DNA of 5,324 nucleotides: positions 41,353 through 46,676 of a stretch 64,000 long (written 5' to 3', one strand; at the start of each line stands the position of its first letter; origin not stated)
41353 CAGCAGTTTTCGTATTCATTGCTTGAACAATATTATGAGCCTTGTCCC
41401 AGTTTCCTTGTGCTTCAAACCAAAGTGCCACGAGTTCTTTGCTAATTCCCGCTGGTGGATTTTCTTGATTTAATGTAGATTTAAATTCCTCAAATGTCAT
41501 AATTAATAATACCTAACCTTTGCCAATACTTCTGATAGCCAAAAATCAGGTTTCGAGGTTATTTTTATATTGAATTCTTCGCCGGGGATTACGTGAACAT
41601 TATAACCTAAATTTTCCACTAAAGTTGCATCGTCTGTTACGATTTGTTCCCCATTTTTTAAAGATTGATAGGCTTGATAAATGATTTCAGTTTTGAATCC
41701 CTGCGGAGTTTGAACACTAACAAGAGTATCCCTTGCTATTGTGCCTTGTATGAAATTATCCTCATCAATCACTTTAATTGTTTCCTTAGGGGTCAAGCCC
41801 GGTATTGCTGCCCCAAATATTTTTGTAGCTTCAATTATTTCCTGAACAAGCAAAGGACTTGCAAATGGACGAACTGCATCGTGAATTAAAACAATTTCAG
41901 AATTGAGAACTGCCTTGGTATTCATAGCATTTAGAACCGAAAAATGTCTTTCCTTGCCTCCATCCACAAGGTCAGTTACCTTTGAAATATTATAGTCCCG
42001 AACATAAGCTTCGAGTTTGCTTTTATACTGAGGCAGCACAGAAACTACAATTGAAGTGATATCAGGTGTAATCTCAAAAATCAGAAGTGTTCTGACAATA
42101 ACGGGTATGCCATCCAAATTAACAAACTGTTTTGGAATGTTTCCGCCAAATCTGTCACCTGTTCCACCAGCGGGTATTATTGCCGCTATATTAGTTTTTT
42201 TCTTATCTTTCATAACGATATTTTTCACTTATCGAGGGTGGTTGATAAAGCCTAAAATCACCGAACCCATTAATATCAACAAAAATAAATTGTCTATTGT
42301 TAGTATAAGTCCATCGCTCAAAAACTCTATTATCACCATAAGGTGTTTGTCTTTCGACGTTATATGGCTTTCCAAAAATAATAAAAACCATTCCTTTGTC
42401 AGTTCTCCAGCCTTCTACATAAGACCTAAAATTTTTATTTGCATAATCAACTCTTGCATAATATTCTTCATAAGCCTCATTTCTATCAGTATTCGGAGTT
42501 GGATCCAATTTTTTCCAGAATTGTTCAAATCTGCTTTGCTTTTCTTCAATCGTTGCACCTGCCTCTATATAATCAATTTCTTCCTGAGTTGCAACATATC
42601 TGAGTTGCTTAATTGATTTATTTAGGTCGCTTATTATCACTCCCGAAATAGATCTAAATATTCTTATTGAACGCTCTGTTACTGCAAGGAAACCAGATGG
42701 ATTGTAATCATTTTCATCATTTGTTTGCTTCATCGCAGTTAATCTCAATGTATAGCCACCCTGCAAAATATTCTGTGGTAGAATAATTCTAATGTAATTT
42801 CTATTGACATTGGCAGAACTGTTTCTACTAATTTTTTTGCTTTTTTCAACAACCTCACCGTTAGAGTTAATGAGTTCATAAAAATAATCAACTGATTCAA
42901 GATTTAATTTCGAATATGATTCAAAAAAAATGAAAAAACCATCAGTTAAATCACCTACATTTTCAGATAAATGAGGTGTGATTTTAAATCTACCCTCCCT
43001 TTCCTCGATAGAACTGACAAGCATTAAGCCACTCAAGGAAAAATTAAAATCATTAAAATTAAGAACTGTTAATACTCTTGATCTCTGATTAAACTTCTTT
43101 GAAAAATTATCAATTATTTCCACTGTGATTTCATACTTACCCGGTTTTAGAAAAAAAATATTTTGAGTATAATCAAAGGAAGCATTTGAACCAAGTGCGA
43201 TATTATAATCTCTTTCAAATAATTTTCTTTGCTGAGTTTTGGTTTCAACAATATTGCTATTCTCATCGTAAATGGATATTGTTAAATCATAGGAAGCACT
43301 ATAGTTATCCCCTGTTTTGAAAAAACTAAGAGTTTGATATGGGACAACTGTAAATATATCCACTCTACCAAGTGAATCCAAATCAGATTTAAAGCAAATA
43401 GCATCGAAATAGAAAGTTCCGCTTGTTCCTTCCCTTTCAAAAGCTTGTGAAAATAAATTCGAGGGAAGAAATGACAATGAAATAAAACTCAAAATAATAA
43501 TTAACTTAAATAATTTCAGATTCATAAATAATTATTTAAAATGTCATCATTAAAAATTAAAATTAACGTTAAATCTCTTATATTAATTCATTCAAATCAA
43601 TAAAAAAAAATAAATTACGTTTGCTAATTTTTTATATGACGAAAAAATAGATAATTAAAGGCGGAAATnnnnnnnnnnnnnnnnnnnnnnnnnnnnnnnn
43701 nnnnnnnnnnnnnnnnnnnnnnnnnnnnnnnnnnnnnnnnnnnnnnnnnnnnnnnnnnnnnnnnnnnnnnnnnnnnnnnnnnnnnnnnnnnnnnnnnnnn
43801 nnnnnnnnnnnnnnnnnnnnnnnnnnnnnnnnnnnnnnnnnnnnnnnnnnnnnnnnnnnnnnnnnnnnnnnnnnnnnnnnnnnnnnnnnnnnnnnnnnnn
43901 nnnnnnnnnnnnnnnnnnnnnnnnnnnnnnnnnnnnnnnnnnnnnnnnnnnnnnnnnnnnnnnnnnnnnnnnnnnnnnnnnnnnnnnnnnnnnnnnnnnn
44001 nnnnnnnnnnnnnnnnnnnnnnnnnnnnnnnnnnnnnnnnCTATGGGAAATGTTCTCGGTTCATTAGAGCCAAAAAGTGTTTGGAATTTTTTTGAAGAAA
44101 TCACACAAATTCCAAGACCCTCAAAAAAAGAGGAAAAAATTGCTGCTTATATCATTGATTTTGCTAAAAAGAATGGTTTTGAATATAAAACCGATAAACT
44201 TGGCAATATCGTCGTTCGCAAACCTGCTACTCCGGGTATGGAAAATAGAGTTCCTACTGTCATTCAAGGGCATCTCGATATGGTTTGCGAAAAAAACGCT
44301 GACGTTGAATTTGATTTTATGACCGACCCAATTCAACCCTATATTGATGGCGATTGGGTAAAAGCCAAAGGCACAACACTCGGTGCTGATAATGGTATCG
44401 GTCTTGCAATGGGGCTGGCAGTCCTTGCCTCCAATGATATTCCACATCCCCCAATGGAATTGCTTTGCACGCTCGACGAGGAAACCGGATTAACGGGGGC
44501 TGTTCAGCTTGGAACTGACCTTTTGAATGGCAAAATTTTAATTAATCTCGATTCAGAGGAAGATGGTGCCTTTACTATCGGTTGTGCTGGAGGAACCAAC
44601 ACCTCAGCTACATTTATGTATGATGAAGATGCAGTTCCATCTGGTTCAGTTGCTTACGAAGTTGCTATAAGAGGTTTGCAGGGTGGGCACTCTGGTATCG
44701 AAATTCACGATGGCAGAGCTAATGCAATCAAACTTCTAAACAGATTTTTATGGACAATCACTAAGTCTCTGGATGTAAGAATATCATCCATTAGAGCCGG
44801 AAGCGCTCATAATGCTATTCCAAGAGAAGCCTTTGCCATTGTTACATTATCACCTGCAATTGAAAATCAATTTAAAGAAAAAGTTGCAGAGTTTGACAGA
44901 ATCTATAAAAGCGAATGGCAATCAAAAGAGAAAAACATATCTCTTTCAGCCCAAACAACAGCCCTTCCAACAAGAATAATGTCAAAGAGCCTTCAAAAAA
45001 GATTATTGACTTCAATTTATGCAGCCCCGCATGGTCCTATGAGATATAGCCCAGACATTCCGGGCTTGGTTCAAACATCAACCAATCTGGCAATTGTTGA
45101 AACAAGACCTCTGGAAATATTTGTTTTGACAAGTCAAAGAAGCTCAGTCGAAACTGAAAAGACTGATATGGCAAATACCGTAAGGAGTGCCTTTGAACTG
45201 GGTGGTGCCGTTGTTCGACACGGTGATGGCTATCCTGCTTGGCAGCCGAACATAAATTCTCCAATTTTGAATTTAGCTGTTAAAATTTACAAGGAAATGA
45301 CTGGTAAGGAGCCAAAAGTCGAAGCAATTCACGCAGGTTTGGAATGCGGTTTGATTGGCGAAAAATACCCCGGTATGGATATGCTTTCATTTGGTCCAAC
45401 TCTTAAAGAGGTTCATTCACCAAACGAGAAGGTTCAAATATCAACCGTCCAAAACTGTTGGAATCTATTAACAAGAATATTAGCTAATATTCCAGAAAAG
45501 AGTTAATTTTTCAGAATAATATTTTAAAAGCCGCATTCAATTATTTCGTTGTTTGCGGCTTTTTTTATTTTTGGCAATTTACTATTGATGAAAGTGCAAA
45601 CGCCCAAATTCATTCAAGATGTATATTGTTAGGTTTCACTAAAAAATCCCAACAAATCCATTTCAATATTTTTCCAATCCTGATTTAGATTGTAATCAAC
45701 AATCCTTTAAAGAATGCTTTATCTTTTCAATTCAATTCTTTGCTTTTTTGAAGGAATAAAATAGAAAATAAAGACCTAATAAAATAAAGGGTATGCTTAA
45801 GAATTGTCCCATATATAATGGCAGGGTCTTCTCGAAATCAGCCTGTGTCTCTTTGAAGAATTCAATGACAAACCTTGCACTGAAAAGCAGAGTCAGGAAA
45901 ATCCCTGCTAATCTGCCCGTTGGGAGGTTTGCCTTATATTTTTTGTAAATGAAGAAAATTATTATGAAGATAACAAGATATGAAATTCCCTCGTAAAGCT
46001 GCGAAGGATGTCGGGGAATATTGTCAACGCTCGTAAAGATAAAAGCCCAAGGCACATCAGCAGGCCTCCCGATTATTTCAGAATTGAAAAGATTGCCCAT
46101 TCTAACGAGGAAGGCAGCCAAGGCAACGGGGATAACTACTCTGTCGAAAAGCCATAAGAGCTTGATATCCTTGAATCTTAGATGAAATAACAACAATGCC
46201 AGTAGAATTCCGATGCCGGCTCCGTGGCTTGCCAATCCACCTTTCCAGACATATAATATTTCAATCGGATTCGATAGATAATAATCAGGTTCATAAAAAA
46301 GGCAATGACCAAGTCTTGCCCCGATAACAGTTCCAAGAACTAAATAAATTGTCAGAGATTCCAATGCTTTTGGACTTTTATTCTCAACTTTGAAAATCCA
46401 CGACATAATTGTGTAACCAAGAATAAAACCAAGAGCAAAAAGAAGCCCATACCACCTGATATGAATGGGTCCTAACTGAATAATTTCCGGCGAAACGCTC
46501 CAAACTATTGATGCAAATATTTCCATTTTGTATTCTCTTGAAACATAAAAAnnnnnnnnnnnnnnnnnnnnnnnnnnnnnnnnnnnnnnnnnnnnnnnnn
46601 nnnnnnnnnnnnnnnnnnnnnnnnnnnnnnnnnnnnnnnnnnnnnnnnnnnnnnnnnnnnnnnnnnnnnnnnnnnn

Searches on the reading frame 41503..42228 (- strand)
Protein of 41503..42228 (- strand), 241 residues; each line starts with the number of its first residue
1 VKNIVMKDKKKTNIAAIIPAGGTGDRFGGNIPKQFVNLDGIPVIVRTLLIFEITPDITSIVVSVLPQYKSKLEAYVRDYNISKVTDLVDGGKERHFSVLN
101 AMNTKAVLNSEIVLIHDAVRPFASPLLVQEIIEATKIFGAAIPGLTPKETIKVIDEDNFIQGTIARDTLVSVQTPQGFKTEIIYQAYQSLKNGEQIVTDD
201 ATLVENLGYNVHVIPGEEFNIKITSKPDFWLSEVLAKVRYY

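Call 22: search_protein_families(library=pfam, proteins=[window:41503-42228:-], max_evalue=0.00001)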
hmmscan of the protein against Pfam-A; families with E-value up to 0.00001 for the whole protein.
window:41503-42228:- (241 aa): 2 families
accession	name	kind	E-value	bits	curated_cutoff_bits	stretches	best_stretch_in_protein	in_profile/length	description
PF01128.25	IspD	-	1.7e-52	178.8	27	1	14-234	1-217/221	2-C-methyl-D-erythritol 4-phosphate cytidylyltransferase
PF12804.13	NTP_transf_3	-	1.4e-06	29.1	27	1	16-136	1-112/160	MobA-like NTP transferase domain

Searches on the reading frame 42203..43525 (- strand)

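Call 22: search_protein_families(library=pfam, proteins=[window:42203-43525:-], max_evalue=0.00001)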
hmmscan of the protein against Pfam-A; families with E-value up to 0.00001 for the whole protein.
window:42203-43525:- (440 aa): 1 family
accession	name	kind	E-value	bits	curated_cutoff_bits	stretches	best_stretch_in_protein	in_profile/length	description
PF20094.4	GWxTD_dom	-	3e-22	79.6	26.9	1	300-412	29-131/172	GWxTD domain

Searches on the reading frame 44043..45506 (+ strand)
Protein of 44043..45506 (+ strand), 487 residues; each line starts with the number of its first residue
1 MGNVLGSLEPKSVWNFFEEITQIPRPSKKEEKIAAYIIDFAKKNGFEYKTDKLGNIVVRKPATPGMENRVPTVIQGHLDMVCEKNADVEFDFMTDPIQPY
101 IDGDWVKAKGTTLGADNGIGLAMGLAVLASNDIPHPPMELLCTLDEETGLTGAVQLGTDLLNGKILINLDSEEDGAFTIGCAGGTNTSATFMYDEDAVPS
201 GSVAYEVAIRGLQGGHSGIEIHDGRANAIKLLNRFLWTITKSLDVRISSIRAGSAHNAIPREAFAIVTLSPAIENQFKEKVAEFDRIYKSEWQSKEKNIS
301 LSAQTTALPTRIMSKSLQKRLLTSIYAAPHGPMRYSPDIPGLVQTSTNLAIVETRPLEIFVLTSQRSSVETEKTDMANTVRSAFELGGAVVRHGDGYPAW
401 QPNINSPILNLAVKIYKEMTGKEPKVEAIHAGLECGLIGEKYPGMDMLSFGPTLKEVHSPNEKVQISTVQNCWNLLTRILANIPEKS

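Call 88: search_protein_families(library=pfam, proteins=[window:44043-45506:+], max_evalue=0.000001)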
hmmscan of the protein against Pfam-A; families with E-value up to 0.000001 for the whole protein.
window:44043-45506:+ (487 aa): 2 families
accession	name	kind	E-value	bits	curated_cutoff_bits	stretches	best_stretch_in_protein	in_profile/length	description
PF01546.33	Peptidase_M20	-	3.3e-13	50.5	24.6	1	74-481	2-205/206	Peptidase family M20/M25/M40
PF07687.19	M20_dimer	-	1.4e-12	47.9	21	1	208-291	2-102/107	Peptidase dimerisation domain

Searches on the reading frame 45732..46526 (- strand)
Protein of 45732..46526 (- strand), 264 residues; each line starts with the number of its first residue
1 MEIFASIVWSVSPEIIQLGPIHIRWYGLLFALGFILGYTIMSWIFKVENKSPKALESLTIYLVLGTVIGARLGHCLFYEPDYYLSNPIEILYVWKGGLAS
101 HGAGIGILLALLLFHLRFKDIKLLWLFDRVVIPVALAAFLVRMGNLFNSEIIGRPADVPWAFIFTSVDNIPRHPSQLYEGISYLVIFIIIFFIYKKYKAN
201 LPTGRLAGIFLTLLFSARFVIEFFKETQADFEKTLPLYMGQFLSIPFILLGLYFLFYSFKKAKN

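Call 88: search_protein_families(library=pfam, proteins=[window:45732-46526:-], max_evalue=0.000001)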
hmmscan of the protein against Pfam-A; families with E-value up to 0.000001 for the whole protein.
window:45732-46526:- (264 aa): 1 family
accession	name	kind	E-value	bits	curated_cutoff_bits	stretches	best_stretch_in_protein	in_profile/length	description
PF01790.23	LGT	-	6.5e-71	238.9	24.9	1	13-257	1-240/240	Prolipoprotein diacylglyceryl transferase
